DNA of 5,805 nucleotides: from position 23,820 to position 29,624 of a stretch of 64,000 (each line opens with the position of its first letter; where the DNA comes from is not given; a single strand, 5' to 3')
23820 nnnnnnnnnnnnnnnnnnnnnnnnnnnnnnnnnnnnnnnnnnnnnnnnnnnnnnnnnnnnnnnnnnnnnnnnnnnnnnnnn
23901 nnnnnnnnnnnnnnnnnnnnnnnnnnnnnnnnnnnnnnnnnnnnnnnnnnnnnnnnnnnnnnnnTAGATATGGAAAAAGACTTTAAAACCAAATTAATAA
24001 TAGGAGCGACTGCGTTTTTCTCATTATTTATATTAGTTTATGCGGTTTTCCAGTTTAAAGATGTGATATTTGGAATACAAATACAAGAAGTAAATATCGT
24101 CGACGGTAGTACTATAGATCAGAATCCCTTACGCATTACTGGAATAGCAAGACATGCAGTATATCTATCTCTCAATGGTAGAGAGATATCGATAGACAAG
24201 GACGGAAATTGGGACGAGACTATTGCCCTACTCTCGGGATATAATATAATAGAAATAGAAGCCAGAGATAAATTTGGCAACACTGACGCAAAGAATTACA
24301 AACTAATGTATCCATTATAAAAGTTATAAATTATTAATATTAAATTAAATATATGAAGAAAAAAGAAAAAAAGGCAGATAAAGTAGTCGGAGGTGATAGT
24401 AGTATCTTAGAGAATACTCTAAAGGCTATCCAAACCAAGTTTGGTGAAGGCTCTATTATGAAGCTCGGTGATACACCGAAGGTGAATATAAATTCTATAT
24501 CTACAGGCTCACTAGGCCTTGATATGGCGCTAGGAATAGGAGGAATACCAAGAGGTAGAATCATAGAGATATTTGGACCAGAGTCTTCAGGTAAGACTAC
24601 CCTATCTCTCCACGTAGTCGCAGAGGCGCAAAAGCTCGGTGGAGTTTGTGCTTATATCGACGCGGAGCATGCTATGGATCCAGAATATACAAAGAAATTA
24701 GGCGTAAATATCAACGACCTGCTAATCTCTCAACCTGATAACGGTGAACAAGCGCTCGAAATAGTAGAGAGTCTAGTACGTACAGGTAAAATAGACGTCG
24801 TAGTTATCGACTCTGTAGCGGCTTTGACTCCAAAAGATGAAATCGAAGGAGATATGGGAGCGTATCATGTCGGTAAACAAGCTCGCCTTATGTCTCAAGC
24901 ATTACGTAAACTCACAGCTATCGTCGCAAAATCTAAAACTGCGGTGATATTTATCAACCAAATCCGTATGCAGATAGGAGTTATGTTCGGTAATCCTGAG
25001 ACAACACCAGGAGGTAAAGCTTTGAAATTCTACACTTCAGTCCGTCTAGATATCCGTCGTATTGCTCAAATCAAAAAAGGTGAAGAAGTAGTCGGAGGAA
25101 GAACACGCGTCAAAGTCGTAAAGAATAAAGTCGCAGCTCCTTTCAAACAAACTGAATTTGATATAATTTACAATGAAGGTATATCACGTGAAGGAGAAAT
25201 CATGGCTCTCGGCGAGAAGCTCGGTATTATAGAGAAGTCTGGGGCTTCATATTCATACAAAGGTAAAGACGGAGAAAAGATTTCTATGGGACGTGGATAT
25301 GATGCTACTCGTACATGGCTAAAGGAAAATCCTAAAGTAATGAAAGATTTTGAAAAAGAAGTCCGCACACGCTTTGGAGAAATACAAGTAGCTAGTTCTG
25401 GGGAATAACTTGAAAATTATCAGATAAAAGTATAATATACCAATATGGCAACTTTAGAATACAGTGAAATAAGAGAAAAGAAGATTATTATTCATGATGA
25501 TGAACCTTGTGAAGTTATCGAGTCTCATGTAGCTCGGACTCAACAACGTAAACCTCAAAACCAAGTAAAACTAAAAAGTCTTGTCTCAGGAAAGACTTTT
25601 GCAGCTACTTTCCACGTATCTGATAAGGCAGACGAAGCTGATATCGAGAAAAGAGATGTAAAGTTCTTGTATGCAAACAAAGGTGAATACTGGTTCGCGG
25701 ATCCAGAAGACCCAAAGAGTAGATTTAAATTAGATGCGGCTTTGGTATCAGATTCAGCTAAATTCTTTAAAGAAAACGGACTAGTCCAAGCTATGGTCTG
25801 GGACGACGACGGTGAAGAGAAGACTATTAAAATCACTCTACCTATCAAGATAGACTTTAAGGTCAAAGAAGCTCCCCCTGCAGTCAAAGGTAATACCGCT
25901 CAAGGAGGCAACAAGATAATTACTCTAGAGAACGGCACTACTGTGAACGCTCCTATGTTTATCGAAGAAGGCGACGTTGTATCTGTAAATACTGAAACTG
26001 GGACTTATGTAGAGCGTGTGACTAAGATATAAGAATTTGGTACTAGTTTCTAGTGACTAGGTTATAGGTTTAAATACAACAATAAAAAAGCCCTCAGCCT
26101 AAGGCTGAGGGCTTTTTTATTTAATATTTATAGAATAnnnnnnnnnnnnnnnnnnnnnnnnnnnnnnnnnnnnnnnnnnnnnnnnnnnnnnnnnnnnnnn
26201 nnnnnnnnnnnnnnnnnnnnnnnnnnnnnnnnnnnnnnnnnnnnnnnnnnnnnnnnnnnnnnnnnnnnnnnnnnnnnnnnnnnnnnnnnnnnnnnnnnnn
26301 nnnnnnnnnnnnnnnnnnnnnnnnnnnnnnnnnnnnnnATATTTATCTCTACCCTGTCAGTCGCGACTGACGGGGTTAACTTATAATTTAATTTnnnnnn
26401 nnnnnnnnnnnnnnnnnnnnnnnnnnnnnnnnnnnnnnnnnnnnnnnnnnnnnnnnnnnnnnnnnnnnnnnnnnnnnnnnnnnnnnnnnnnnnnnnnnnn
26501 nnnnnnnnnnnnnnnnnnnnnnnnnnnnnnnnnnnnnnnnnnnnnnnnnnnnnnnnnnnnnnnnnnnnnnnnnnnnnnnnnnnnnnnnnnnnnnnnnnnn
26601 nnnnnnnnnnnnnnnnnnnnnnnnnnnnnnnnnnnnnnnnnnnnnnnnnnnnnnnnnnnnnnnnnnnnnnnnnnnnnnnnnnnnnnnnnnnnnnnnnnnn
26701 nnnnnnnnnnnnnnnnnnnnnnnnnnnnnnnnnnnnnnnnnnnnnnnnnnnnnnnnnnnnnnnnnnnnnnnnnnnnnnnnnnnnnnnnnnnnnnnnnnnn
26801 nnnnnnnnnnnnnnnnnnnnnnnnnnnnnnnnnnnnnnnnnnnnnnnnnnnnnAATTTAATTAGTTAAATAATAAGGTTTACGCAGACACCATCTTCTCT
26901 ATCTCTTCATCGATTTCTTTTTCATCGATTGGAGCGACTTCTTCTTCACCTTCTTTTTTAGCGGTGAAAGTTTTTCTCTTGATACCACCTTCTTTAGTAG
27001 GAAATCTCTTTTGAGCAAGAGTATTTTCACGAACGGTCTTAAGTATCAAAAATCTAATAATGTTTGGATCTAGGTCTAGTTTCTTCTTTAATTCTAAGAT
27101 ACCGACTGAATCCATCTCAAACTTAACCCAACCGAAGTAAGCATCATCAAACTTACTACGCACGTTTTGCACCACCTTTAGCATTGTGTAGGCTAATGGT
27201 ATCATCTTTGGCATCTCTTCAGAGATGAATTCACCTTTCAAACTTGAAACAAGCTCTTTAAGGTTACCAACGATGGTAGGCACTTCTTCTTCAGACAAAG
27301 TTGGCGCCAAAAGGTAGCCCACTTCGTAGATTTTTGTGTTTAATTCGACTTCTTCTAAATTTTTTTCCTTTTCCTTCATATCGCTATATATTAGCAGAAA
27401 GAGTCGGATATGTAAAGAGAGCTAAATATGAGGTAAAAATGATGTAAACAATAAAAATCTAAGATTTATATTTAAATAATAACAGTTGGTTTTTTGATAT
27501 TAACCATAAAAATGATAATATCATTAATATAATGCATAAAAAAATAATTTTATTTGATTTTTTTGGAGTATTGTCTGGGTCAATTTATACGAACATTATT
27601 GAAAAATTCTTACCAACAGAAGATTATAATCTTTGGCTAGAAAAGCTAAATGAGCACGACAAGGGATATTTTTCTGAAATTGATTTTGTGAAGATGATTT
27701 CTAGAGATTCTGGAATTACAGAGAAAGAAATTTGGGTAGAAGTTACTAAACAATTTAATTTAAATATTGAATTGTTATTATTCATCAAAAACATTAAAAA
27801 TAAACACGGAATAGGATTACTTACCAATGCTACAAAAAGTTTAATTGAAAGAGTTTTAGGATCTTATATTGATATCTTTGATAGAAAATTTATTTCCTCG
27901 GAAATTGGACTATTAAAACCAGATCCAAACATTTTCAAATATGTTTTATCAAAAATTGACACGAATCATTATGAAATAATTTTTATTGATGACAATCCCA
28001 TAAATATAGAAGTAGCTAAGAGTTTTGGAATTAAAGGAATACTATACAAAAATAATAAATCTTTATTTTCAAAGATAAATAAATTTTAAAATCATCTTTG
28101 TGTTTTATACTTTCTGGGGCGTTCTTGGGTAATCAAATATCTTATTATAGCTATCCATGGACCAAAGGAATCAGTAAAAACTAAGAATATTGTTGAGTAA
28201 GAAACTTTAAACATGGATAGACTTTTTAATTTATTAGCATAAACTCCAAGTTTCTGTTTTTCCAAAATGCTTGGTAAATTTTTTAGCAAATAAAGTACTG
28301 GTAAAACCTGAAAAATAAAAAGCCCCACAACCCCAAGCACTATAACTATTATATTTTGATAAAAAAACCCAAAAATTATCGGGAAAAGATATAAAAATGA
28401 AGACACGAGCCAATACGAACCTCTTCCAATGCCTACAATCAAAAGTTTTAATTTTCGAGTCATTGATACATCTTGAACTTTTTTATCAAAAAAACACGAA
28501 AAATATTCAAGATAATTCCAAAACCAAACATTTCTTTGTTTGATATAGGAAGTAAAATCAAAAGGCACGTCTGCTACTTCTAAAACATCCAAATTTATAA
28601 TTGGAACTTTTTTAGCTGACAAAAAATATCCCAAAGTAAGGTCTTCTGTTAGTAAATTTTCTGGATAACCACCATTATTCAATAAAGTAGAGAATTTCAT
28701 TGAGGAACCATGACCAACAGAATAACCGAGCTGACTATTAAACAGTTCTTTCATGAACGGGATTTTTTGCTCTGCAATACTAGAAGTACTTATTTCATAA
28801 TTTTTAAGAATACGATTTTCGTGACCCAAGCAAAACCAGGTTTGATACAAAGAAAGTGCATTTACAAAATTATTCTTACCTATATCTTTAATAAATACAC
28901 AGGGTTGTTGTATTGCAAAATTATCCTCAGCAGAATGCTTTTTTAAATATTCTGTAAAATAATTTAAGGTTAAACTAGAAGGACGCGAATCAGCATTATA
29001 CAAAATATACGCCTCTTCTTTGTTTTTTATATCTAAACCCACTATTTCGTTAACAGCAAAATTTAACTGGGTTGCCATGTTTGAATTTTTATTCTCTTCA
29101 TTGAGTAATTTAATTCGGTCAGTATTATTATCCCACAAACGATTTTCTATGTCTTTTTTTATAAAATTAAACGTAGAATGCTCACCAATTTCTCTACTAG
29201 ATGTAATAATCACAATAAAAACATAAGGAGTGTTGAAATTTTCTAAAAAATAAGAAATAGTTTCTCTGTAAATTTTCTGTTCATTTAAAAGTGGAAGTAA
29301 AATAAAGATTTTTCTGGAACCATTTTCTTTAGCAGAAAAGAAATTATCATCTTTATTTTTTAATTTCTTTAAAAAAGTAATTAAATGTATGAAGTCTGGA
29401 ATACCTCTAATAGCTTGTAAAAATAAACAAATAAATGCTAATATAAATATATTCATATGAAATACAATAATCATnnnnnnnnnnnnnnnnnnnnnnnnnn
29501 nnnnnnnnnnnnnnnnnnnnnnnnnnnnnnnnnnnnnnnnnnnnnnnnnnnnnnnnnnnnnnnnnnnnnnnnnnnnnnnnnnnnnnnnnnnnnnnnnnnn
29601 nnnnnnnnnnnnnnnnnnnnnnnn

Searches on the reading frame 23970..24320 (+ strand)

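Call 11: search_protein_families(library=pfam, proteins=[window:23970-24320:+], max_evalue=0.01)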
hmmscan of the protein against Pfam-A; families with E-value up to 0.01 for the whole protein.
window:23970-24320:+ (116 aa): 1 family
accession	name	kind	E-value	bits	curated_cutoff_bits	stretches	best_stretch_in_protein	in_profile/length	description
PF09136.16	Glucodextran_B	-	4.9e-11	42.8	27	1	44-109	9-76/83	Glucodextranase, domain B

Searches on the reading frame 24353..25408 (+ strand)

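Call 11: search_protein_families(library=pfam, proteins=[window:24353-25408:+], max_evalue=0.01)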
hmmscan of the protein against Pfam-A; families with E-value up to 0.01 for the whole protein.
window:24353-25408:+ (351 aa): 8 families
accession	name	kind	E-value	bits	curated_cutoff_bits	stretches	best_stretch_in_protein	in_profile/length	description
PF00154.27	RecA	-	2.4e-137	457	27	1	18-278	2-262/262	recA bacterial DNA recombination protein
PF21096.2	RecA_C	-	1.7e-12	47.7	27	1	281-341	1-56/57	RecA C-terminal domain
PF08423.17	Rad51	-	1.8e-12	47.5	22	1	45-237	4-212/244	Rad51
PF06745.19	ATPase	-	1.1e-09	38.5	26.6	1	50-206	2-166/231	KaiC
PF01637.24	ATPase_2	-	2.3e-05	24.8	33.2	1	69-196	21-110/225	ATPase domain predominantly from Archaea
PF13481.12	AAA_25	-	3.6e-05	23.9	27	1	64-164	29-161/195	AAA domain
PF13401.12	AAA_22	-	0.0028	18.4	27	1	69-163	6-97/130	AAA domain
PF02283.22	CobU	-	0.0064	16.5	27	0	73-204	3-125/168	Cobinamide kinase / cobinamide phosphate guanyltransferase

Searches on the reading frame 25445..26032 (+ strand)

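Call 11: search_protein_families(library=pfam, proteins=[window:25445-26032:+], max_evalue=0.01)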
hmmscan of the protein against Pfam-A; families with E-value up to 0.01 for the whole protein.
window:25445-26032:+ (195 aa): 3 families
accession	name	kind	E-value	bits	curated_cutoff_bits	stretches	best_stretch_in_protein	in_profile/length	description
PF09285.17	Elong-fact-P_C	-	2.3e-21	75.7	25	1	137-191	2-56/56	Elongation factor P, C-terminal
PF08207.18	EFP_N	-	6.1e-07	29.8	23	1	7-61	3-57/58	Elongation factor P (EF-P) KOW-like domain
PF01132.26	EFP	-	3.7e-06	27.2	27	1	70-121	1-51/54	Elongation factor P (EF-P) OB domain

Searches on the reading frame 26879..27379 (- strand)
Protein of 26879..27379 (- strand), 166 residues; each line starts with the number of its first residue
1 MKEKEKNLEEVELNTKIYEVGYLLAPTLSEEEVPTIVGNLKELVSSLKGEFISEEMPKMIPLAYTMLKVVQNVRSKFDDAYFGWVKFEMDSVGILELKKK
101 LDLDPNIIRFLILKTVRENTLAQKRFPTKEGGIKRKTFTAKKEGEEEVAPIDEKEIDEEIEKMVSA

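Call 58: search_protein_families(library=pfam, proteins=[window:26879-27379:-], max_evalue=0.0001)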
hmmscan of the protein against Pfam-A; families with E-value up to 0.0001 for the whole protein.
window:26879-27379:- (166 aa): 1 family
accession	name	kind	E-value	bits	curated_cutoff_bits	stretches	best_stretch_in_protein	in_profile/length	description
PF01250.22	Ribosomal_S6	-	2.2e-12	47.4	27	1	18-114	2-90/90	Ribosomal protein S6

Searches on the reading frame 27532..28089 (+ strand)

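Call 58: search_protein_families(library=pfam, proteins=[window:27532-28089:+], max_evalue=0.0001)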
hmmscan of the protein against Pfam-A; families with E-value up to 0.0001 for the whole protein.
window:27532-28089:+ (185 aa): 2 families
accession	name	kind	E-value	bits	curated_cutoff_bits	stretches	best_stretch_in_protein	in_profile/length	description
PF00702.32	Hydrolase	-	2.4e-10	41.5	26.4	1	57-166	73-191/191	haloacid dehalogenase-like hydrolase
PF13419.12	HAD_2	-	1.2e-08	35.7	23.8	1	84-170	87-176/178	Haloacid dehalogenase-like hydrolase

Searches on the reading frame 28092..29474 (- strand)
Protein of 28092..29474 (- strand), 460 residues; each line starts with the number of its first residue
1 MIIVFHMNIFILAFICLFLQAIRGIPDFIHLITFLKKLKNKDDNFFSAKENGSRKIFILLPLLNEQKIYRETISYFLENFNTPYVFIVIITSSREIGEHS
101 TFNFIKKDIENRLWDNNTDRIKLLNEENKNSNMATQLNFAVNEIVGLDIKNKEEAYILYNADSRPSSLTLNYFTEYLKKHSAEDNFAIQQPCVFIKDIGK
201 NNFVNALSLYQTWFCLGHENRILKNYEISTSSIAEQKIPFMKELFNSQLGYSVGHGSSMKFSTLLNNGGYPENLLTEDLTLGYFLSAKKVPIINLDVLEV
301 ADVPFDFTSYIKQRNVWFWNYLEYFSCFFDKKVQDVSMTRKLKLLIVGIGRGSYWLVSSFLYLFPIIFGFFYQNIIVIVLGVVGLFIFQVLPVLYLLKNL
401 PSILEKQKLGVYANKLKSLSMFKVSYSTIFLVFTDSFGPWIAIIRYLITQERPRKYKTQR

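Call 58: search_protein_families(library=pfam, proteins=[window:28092-29474:-], max_evalue=0.0001)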
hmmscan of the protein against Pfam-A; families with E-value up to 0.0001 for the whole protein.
window:28092-29474:- (460 aa): 1 family
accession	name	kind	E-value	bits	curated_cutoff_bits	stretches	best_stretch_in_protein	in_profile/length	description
PF13632.12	Glyco_trans_2_3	-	7.5e-06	26.3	27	1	241-382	62-192/198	Glycosyl transferase family group 2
